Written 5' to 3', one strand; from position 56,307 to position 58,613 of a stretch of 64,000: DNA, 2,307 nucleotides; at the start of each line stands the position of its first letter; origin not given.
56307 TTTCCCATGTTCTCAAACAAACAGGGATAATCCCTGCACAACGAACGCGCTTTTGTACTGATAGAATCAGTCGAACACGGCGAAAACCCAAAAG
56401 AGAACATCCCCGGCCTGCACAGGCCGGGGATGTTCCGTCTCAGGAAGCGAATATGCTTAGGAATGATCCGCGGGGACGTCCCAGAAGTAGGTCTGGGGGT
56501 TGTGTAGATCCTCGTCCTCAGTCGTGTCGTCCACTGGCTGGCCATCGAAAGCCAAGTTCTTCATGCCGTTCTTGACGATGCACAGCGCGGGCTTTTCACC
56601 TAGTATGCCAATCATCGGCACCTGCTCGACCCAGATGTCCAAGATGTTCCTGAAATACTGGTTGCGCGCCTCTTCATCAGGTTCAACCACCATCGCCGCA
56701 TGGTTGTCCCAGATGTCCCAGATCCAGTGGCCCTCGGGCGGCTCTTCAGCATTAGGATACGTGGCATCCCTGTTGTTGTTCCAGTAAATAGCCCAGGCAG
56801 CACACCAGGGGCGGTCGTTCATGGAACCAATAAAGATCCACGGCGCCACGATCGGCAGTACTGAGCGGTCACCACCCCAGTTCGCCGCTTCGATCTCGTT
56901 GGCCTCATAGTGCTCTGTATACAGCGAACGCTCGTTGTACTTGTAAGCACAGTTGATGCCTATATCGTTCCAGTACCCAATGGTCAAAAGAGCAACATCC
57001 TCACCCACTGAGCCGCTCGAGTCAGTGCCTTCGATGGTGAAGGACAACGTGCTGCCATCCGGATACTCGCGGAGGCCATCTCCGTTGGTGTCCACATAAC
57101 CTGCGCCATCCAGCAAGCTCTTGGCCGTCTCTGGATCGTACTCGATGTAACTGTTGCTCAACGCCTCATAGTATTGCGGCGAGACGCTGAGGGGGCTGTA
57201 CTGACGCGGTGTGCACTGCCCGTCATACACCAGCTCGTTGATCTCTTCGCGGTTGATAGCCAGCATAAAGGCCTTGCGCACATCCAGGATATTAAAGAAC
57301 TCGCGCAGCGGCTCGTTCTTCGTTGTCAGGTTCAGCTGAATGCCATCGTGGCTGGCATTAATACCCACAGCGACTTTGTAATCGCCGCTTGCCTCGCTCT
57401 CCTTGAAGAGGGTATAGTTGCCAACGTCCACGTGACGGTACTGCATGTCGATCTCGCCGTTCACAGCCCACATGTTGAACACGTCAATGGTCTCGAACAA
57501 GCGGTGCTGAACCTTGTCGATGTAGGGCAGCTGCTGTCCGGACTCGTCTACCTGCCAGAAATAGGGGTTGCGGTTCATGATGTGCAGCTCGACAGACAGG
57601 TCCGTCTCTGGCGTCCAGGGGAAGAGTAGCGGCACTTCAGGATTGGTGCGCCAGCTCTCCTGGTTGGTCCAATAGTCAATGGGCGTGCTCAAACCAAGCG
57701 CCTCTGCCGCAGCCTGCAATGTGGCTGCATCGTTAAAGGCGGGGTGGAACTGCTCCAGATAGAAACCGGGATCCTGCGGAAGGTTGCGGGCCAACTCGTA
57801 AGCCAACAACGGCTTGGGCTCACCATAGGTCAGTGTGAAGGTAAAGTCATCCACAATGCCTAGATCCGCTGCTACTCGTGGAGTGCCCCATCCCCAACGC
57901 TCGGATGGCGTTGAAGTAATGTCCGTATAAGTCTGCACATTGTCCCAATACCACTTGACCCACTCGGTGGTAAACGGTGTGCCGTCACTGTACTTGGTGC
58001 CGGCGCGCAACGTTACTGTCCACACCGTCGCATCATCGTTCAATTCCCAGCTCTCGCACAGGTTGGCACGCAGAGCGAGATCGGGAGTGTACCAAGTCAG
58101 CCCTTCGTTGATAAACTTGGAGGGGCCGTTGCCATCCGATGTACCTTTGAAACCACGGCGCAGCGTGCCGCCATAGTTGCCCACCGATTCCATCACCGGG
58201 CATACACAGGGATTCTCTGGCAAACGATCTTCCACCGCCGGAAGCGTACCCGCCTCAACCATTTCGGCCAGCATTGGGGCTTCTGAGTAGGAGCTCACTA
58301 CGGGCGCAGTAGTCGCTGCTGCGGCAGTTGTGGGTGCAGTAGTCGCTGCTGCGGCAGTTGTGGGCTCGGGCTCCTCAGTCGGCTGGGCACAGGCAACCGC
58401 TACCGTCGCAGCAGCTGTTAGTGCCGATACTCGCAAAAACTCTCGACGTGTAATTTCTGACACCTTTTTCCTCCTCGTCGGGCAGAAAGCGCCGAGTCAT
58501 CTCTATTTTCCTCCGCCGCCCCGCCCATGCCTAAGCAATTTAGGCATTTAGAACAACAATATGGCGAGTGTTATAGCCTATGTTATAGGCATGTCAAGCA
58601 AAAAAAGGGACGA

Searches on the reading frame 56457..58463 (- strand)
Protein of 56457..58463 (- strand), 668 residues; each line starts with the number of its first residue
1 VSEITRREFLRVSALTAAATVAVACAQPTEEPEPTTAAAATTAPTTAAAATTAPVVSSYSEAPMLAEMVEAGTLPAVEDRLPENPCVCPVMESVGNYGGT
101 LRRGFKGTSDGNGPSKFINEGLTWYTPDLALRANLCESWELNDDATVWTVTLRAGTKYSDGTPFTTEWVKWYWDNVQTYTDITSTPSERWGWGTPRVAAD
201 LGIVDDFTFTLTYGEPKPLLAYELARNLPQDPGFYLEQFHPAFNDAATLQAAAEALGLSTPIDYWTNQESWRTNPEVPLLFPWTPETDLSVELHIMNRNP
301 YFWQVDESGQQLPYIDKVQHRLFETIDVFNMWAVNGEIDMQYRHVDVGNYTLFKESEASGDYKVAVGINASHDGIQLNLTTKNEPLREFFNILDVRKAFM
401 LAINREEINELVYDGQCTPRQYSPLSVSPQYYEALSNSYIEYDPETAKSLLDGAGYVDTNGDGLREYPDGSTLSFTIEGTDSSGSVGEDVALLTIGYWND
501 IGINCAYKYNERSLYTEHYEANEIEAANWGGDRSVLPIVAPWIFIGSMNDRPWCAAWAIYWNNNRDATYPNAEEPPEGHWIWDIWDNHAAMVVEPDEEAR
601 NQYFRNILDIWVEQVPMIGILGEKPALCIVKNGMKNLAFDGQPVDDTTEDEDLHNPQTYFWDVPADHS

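Call 62: search_protein_families(library=pfam, proteins=[window:56457-58463:-], max_evalue=0.00001)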
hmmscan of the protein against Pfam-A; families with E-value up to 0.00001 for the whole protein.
window:56457-58463:- (668 aa): 1 family
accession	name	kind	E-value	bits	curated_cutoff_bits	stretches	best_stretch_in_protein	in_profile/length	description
PF00496.27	SBP_bac_5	-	1.2e-45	156.7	32.4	1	132-530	3-345/368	Bacterial extracellular solute-binding proteins, family 5 Middle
